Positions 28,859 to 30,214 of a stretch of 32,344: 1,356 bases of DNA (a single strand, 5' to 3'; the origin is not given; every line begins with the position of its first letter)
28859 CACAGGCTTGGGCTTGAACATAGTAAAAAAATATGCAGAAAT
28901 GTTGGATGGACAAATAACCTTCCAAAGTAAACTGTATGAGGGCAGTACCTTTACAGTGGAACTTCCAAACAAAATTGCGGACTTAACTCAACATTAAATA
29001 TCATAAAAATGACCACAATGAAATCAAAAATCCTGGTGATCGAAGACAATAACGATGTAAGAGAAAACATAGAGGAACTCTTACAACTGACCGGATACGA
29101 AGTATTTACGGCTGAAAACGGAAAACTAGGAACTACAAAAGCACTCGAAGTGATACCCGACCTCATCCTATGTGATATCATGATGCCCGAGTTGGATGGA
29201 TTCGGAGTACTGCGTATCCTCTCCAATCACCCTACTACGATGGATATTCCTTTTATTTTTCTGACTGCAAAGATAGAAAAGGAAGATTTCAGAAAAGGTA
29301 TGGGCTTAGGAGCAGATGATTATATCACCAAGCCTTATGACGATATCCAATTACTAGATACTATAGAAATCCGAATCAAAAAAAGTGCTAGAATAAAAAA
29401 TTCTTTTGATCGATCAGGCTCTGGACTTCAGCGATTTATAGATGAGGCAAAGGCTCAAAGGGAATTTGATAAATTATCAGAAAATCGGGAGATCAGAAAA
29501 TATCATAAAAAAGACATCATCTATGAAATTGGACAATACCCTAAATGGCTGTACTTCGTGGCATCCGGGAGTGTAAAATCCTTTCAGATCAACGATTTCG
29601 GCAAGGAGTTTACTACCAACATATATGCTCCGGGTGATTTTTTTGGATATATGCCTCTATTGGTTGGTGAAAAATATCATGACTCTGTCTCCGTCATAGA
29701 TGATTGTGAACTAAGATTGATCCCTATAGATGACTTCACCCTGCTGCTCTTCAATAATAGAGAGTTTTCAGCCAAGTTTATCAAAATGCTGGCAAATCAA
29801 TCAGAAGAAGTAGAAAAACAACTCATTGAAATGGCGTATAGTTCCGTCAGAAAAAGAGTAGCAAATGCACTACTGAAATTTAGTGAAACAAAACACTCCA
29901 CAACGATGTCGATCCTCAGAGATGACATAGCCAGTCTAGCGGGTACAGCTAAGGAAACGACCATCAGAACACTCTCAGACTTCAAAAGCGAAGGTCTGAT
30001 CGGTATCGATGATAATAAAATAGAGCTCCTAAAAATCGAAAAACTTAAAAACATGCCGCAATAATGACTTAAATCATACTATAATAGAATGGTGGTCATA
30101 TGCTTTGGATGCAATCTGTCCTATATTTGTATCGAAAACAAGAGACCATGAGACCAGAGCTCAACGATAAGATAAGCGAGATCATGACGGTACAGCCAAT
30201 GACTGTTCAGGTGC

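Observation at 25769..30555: Putative hypoxia-response island: heme-PAS kinase + REC-Crp regulator flanked by two CBS-pair-only proteins and a tandem-USP protein, abutting the respiratory operon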

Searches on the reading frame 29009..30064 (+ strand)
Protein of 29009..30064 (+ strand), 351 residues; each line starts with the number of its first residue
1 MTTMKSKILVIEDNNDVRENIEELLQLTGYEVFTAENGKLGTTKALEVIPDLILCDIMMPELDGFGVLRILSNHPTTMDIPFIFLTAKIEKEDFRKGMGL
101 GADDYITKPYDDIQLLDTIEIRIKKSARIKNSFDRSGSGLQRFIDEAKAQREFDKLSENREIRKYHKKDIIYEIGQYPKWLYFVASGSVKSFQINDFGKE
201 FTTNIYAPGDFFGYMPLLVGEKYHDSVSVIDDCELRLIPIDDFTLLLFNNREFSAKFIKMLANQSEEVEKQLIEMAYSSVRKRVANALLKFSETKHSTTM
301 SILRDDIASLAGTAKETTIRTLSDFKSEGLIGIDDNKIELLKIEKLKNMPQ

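Call 3: search_protein_families(library=pfam, proteins=[window:29009-30064:+], max_evalue=0.01)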
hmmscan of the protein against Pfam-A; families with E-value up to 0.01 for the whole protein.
window:29009-30064:+ (351 aa): 4 families
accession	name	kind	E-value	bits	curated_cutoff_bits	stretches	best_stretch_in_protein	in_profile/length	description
PF00072.30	Response_reg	-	3.1e-25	88.9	30.2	1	8-119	1-110/111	Response regulator receiver domain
PF00027.35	cNMP_binding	-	7.9e-17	61.5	27.5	1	163-249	2-88/89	Cyclic nucleotide-binding domain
PF13545.12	HTH_Crp_2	-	5.7e-13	49.1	27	1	282-348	1-69/70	Crp-like helix-turn-helix domain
PF00325.26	Crp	-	0.0022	18.2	21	1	304-331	5-32/32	Bacterial regulatory proteins, crp family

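Call 4: search_protein_families(library=ncbifam, proteins=[window:29009-30064:+], max_evalue=0.01)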
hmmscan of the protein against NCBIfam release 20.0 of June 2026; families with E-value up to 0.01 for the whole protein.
window:29009-30064:+ (351 aa): 107 families (the best 25 are shown)
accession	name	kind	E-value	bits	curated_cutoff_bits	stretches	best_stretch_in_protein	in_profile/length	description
TIGR02154.1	PhoB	equivalog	2.3e-26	92.5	296.2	1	4-126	1-123/226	phosphate regulon transcriptional regulator PhoB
NF007135.0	PRK09581.1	equivalog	1.3e-25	90.2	474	1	4-134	1-127/457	PleD family two-component system response regulator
NF053854.1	RespRegPhoBBctds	equivalog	2.9e-24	85.7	270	1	8-128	1-120/225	two-component system response regulator PhoB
NF033120.0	vanR_FM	exception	1.5e-22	80.3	460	1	7-185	5-180/231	vancomycin resistance response regulator transcription factor, VanR-F/VanR-M family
NF040534.1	resp_reg_YycF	equivalog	1.6e-22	80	340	1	7-130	2-122/231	response regulator YycF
NF040689.1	MtrAB_MtrA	equivalog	3.6e-22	78.8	300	1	8-129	1-119/219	MtrAB system response regulator MtrA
NF045944.1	ResRegRpaBCyano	equivalog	8.6e-22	77.6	330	1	9-130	1-119/229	response regulator transcription factor RpaB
NF041733.1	resp_reg_CseB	equivalog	2.1e-21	76.4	350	1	7-130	2-122/228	two-component system response regulator CseB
NF051850.1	RespRegRprY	equivalog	3.2e-21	75.8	370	1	5-125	4-122/234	response regulator transcription factor RprY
NF045505.1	RR_RssB_Pseudo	equivalog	1.3e-20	73.9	700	1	1-135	1-133/394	two-component system response regulator RssB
NF033117.2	vanR_ACDEGLN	exception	4.6e-20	72.2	350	1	8-132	1-122/226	VanR-ABDEGLN family response regulator transcription factor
NF007546.0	PRK10161.1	equivalog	7e-20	71.6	471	1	4-124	1-121/229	phosphate response regulator transcription factor PhoB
TIGR01387.1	cztR_silR_copR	subfamily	1.7e-19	70.4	279.2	1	8-131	1-122/218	heavy metal response regulator transcription factor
NF007005.1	PRK09468.1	equivalog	2.7e-19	69.6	331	1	5-127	3-123/237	osmolarity response regulator transcription factor OmpR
NF008199.0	PRK10955.1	equivalog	2.8e-19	70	341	1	6-130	2-122/232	envelope stress response regulator transcription factor CpxR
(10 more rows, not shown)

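Call 6: search_solved_structures(query=window:29009-30064:+, max_evalue=0.00001, show_alignments=2)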
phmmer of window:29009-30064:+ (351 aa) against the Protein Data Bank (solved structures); distinct sequences matched with E-value up to 0.00001: 260 (the best 60 are shown).
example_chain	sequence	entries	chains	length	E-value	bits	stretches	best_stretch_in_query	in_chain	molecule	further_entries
9dvt_R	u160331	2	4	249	1.5e-23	86.9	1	4-133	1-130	DNA-binding dual master transcriptional regulator RpaA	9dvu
9g85_A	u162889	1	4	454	4e-23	85.5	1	4-131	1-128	Response regulator PleD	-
2wb4_A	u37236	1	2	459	4.1e-23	85.5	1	4-131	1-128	DIGUANYLATE CYCLASE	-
9g86_A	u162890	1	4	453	9e-23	84.3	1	6-139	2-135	Response regulator PleD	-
1w25_A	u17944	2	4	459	9.5e-23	84.3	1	6-139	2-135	STALKED-CELL DIFFERENTIATION CONTROLLING PROTEIN | RESPONSE REGULATOR PLED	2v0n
9ji3_J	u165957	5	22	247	2.4e-22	83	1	2-126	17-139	DNA-binding response regulator | Possible two component system response transcriptional positive regulator PhoP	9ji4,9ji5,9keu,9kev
3r0j_A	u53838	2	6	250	2.4e-22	82.9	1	2-126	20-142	POSSIBLE TWO COMPONENT SYSTEM RESPONSE TRANSCRIPTIONAL POSITIVE REGULATOR PHOP | Response regulator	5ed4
4ja2_A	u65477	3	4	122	1.2e-20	77.3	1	4-119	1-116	Response regulator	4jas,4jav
12aw_A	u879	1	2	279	3.4e-20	75.9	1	7-120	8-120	HYBRID TWO-COMPONENT SYSTEM PROTEIN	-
2gau_A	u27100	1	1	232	9.5e-20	74.4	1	159-348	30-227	transcriptional regulator, Crp/Fnr family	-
9xzo_A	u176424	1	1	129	1.1e-19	74.2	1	6-119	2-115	De novo protein M1X0B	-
6azr_B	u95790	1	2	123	1.5e-19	73.8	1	4-119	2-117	Chemotaxis regulator-transmits chemoreceptor signals to flagelllar motor components CheY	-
3gt7_A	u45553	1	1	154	1.8e-19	73.5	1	5-135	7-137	Sensor protein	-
3dge_C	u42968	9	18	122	2.1e-19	73.3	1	4-119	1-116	Response regulator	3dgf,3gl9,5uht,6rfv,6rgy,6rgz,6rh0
2zwm_A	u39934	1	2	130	5.2e-19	72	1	4-129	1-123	Transcriptional regulatory protein yycF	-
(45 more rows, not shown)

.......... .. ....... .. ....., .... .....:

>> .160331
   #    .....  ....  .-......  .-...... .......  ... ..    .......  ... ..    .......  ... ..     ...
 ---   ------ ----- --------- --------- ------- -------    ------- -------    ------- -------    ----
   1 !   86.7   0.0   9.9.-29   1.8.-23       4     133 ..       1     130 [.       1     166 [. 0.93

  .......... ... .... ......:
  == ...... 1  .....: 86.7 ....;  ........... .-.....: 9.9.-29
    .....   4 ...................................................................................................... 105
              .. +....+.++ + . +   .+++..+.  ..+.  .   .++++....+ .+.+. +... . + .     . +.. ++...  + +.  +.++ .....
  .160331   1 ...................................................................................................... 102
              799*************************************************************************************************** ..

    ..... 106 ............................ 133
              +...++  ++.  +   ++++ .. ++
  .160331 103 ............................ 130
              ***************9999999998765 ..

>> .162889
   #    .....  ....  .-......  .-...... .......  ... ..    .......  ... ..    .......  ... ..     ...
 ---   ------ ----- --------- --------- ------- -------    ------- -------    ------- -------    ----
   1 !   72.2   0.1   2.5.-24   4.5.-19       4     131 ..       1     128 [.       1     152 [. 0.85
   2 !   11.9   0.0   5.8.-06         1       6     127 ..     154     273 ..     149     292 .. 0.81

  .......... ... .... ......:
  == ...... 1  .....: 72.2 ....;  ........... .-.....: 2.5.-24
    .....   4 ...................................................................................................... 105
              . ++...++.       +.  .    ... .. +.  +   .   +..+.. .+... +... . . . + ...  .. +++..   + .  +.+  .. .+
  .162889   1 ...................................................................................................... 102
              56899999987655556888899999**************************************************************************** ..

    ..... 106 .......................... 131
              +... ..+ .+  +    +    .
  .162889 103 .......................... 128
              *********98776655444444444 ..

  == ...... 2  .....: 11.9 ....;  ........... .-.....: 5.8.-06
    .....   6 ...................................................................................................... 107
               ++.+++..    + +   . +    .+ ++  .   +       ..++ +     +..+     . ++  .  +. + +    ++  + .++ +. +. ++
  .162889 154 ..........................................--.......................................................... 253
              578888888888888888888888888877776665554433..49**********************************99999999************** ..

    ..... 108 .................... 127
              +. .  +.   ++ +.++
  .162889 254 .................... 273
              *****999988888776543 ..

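Call 8: find_homologous_proteins(query=window:29009-30064:+, max_evalue=1e-10)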
Query window:29009-30064:+ (351 aa): 8000 proteins with E <= 1e-10 among 8000 candidates; the best 120 are listed.
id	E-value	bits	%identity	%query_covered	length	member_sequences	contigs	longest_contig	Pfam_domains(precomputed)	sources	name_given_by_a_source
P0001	9.1e-225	763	100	99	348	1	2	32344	PF13545.13,PF00027.36,PF00072.31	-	-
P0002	1.0e-206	704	90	99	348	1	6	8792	PF13545.13,PF00027.36,PF00072.31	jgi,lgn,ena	-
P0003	4.9e-206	702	90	99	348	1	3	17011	PF13545.13,PF00027.36,PF00072.31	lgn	-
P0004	2.5e-205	699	89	99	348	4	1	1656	PF13545.13,PF00027.36,PF00072.31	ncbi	-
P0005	2.9e-205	699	89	99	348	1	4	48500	PF13545.13,PF00027.36,PF00072.31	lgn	-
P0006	6.0e-205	698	90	99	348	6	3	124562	PF13545.13,PF00027.36,PF00072.31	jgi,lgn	jgi:CRP-like cAMP-binding protein/FixJ family two-component response regulator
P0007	2.9e-204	696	89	99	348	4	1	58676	PF13545.13,PF00027.36,PF00072.31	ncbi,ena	-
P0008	6.0e-204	695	89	99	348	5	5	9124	PF13545.13,PF00027.36,PF00072.31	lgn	-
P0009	1.2e-203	694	88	99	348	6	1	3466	PF13545.13,PF00027.36,PF00072.31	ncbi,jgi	jgi:CRP-like cAMP-binding protein/AmiR/NasT family two-component response regulator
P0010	2.5e-203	693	89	99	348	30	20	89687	PF13545.13,PF00027.36,PF00072.31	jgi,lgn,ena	-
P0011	3.3e-203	692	88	99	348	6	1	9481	PF13545.13,PF00027.36,PF00072.31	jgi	jgi:CRP-like cAMP-binding protein/FixJ family two-component response regulator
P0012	3.9e-203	692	89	99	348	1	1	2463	PF13545.13,PF00027.36,PF00072.31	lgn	-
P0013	3.6e-202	689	87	99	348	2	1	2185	PF13545.13,PF00027.36,PF00072.31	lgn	-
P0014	4.8e-201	685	86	99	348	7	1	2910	PF13545.13,PF00027.36,PF00072.31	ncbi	-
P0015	9.0e-201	684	86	99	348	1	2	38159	PF13545.13,PF00027.36,PF00072.31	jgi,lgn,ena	-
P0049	5.2e-170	583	76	98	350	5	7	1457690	PF13545.13,PF00027.36,PF00072.31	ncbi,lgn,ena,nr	ncbi:MAG: response regulator [Saprospiraceae bacterium]|nr:response regulator [Saprospiraceae bacter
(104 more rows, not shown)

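Call 10: find_related_loci(query=A1, collection=genome_contigs, flank=10000)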
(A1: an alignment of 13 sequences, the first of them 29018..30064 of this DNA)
Query A1 (348 aa) in genome_contigs; peptide patterns used: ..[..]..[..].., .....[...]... (x = any residue, [..] = any of these).
599 stretches matched a pattern (row limit reached: there are more); 584 encode a relative of the query (tblastn E <= 1e-3); the best 80 are kept; 80 distinct loci.
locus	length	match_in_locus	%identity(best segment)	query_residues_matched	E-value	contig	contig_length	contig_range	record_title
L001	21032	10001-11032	61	4-348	5e-147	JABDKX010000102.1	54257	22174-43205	MAG: Saprospiraceae bacterium isolate SS_bin_60 k127_501234, whole genome shotgun sequence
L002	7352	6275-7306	59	4-348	2e-143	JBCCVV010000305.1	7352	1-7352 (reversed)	MAG: Bacteroidota bacterium isolate P01_E01_bin.46 k141_913245_length_7352_cov_13.0000, whole genome shotgun sequence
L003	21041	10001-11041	60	4-347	1e-138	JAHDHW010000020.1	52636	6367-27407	MAG: Saprospiraceae bacterium isolate MAG-79 RZ_1720, whole genome shotgun sequence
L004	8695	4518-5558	60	4-347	9e-137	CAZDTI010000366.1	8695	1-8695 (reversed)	MAG TPA_asm: uncultured Saprospiraceae bacterium isolate SRP065251_co2_95 genome assembly, contig: NODE_7394_length_8695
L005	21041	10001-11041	59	1-348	2e-138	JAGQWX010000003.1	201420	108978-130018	MAG: Saprospiraceae bacterium isolate HKST-UBA24 NODE_3_length_201420_cov_8.763960, whole genome shotgun sequence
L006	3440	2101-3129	57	4-347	9e-138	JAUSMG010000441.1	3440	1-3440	MAG: Saprospiraceae bacterium isolate E19_concoct.bin.9_sub E19_k141_475210, whole genome shotgun sequence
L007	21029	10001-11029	58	4-344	3e-131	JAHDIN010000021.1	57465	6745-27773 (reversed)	MAG: Saprospiraceae bacterium isolate MAG-94 RZ_1475, whole genome shotgun sequence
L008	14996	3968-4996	56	4-347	2e-130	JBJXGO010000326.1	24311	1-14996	MAG: Saprospiraceae bacterium isolate F1F2.bin.255 k127_9947722, whole genome shotgun sequence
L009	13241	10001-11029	56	4-347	1e-129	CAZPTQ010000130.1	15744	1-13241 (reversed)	MAG TPA_asm: uncultured Saprospiraceae bacterium isolate SRP128246_co1_472 genome assembly, contig: NODE_8287_length_157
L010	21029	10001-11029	57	4-347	2e-127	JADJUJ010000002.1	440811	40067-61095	MAG: Lewinellaceae bacterium isolate Hirt_18-Q3-R61-65_BATAC.551 tig00002859-10-4403100, whole genome shotgun sequence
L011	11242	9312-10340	55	4-347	2e-126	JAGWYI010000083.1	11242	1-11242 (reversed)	MAG: Bacteroidetes bacterium isolate REEB487 contig-150_10659, whole genome shotgun sequence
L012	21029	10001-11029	55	4-347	2e-126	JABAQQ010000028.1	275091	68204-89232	MAG: Saprospiraceae bacterium isolate Bin_29 c_000000000187, whole genome shotgun sequence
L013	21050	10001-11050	54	1-347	3e-125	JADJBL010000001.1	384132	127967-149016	MAG: Saprospirales bacterium isolate AalW_18-Q3-R10-53_MAXAC.392 tig00006488-10-3842270, whole genome shotgun sequence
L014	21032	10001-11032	55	4-347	2e-124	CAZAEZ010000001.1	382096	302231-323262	MAG TPA_asm: uncultured Saprospiraceae bacterium isolate SRP329715_co2_243 genome assembly, contig: NODE_24_length_38209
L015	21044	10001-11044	55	4-347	4e-123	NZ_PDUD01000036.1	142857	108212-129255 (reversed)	Flavilitoribacter nigricans DSM 23189 = NBRC 102662 contig36, whole genome shotgun sequence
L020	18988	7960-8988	54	4-346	3e-120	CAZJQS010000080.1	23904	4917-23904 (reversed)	MAG TPA_asm: uncultured Saprospiraceae bacterium isolate SRP141376_co3_64 genome assembly, contig: NODE_5605_length_2390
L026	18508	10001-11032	52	4-347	1e-115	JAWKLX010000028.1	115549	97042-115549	MAG: Saprospiraceae bacterium isolate ABC1.32 ABC1.32.fa-28, whole genome shotgun sequence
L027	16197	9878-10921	53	4-346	5e-114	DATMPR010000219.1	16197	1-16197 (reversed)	MAG TPA_asm: Bacteroidia bacterium isolate SMAG_U12907 k141_3837578, whole genome shotgun sequence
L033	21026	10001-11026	51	4-346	8e-113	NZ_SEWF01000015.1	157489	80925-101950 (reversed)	Emticicia agri strain 17J42-9 scf7180000000802, whole genome shotgun sequence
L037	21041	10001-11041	50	5-346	1e-111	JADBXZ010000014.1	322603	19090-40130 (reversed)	MAG: Bacteroidetes bacterium isolate M165S2SP1A01QC M165S2_14, whole genome shotgun sequence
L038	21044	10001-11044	52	4-346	6e-112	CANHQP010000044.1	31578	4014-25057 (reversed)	MAG: Flavobacteriia bacterium isolate RE-26jul17-152 genome assembly, contig: RE-26jul17-C1654, whole genome shotgun seq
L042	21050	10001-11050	50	4-346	4e-111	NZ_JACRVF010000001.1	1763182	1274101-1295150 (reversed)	Pontibacter cellulosilyticus strain SD6 contig1, whole genome shotgun sequence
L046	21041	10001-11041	52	5-346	3e-110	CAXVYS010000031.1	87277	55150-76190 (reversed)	MAG: Bacteroidia bacterium isolate 6e587fb1-28cf-479a-b2ce-4acc679b3bb4 genome assembly, contig: contig_31, whole genome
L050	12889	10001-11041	50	5-346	3e-109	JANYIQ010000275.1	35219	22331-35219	MAG: Bacteroidia bacterium isolate GL140_3_metabinner_119 GL140_3_k141_1460186, whole genome shotgun sequence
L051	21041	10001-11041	51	5-346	4e-109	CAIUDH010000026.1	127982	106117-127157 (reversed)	MAG: uncultured Bacteroidetes bacterium isolate Kiruna3_bin-3834 genome assembly, contig: bin-3834:026/111, whole genome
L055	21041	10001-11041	50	5-346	9e-109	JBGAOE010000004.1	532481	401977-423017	MAG: Bacteroidia bacterium isolate MAG_MBR_H10.51 MBRH10-51_opera_contig_59, whole genome shotgun sequence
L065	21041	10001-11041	49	5-346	8e-108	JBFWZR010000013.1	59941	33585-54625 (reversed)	MAG: Cyclobacteriaceae bacterium isolate CA_2019_TPBS_192 NODE_3467_length_59941_cov_4.596416_TPBS, whole genome shotgun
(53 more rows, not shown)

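Call 25: search_protein_families(library=pfam, proteins=[L038:3221-5332:-, L001:12686-15079:+, L038:8233-8646:-, L027:8134-8514:-, L027:12023-12448:+, L003:7835-8149:-, L026:14425-14676:+, L027:7622-8032:-, L005:11138-12490:-, L042:11233-12543:+], max_evalue=0.001)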
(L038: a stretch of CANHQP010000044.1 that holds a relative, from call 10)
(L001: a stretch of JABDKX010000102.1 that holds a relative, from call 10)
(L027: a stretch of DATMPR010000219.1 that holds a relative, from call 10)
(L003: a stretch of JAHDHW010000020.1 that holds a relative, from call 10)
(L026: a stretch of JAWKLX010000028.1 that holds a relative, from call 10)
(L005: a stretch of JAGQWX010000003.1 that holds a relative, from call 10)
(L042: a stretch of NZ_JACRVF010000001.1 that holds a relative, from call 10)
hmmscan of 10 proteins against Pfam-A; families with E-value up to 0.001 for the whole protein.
L038:3221-5332:- (703 aa): 2 families
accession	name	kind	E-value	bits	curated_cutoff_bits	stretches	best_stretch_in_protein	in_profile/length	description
PF00115.25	COX1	-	4.6e-125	418.3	34.8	1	11-441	1-436/436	Cytochrome C and Quinol oxidase polypeptide I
PF02433.20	FixO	-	1.4e-100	335.7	29.6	1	486-699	1-219/219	Cytochrome C oxidase, mono-heme subunit/FixO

L001:12686-15079:+ (797 aa): 4 families
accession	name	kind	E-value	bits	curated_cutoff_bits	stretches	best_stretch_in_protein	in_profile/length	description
PF00122.25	E1-E2_ATPase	-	2.9e-36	125.1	28.1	1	314-483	9-180/181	E1-E2 ATPase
PF00702.32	Hydrolase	-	4.4e-20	73.3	26.4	1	503-698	4-190/191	haloacid dehalogenase-like hydrolase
PF12156.14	ATPase-cat_bd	-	1.8e-11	45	27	1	13-84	1-81/86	Putative metal-binding domain of cation transport ATPase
PF00403.32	HMA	-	0.00062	20.5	24.8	0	97-157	2-62/62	Heavy-metal-associated domain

L038:8233-8646:- (137 aa): 0 families

L027:8134-8514:- (126 aa): 0 families

L027:12023-12448:+ (141 aa): 2 families
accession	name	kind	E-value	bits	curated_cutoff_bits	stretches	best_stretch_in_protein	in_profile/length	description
PF07681.17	DoxX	-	7.1e-09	36.6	23.6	1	13-96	2-80/85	DoxX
PF07291.16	MauE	-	4.5e-06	27.4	27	1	12-102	4-89/128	Methylamine utilisation protein MauE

L003:7835-8149:- (104 aa): 1 family
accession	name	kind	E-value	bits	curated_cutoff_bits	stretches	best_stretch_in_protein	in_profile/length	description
PF13192.12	Thioredoxin_3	-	8.2e-07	29.4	24.8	1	25-63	23-61/76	Thioredoxin domain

L026:14425-14676:+ (83 aa): 1 family
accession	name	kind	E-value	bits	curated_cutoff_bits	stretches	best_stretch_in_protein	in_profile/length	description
PF03597.20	FixS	-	3.1e-22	78.5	23.1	1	16-59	1-44/44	Cytochrome oxidase maturation protein cbb3-type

L027:7622-8032:- (136 aa): 1 family
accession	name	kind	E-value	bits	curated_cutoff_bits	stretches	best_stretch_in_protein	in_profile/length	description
PF05099.18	TerB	-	1.6e-05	25.6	24.4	1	13-114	6-100/118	Tellurite resistance protein TerB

L005:11138-12490:- (450 aa): 1 family
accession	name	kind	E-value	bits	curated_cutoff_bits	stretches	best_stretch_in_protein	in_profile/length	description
PF04055.27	Radical_SAM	-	1.8e-17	64.4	29.5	1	52-227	1-166/166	Radical SAM superfamily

L042:11233-12543:+ (436 aa): 4 families
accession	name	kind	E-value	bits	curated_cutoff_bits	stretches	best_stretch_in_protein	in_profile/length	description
PF05201.20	GlutR_N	-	1.7e-40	138.7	27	1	21-170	2-151/151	Glutamyl-tRNAGlu reductase, N-terminal domain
PF01488.26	Shikimate_DH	-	5e-23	82.2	24.3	1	187-316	3-136/138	Shikimate / quinate 5-dehydrogenase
PF00745.25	GlutR_dimer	-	2.2e-21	76.5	22.9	1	333-428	2-99/99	Glutamyl-tRNAGlu reductase, dimerisation domain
PF03807.23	F420_oxidored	-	0.00025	22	21.6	1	199-265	2-68/94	NADP oxidoreductase coenzyme F420-dependent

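Call 36: find_encoding_contigs(protein=P0006, flank=10000, max_places=3)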
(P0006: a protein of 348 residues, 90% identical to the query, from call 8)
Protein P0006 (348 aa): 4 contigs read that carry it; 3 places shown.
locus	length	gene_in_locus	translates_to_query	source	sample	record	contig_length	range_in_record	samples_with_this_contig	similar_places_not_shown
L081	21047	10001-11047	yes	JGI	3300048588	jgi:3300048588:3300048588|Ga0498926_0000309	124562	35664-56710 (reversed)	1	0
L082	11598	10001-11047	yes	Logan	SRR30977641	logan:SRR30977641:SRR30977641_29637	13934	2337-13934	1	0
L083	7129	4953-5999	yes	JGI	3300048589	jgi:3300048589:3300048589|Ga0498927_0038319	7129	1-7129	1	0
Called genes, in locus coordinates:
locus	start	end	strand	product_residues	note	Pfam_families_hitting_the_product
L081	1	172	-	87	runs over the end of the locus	PF01106:NifU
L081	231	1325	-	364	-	PF01883:FeS_assembly_P, PF01656:CbiA, PF02374:ArsA_ATPase (weak), PF09140:MipZ (weak), PF10609:ParA, PF13614:AAA_31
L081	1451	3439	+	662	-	PF01467:CTP_transf_like (weak), PF06574:FAD_syn, PF01687:Flavokinase, PF00535:Glycos_transf_2, PF10111:Glyco_tranf_2_2, PF13641:Glyco_tranf_2_3, PF13632:Glyco_trans_2_3 (weak)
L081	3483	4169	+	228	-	PF00849:PseudoU_synth_2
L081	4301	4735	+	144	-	PF14534:DUF4440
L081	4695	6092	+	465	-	PF00324:AA_permease, PF13520:AA_permease_2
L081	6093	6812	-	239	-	PF18306:LDcluster4, PF03641:Lysine_decarbox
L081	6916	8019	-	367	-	PF00582:Usp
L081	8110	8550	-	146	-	PF00571:CBS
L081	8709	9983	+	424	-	PF00989:PAS, PF13188:PAS_8 (weak), PF13426:PAS_9, PF00512:HisKA, PF02518:HATPase_c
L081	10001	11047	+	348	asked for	PF00072:Response_reg, PF00027:cNMP_binding, PF13545:HTH_Crp_2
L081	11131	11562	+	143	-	PF00571:CBS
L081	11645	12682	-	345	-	-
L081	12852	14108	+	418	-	PF01594:AI-2E_transport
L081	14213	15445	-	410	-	PF05977:MFS_3, PF07690:MFS_1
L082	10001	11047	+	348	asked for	PF00072:Response_reg, PF00027:cNMP_binding, PF13545:HTH_Crp_2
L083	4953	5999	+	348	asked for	PF00072:Response_reg, PF00027:cNMP_binding, PF13545:HTH_Crp_2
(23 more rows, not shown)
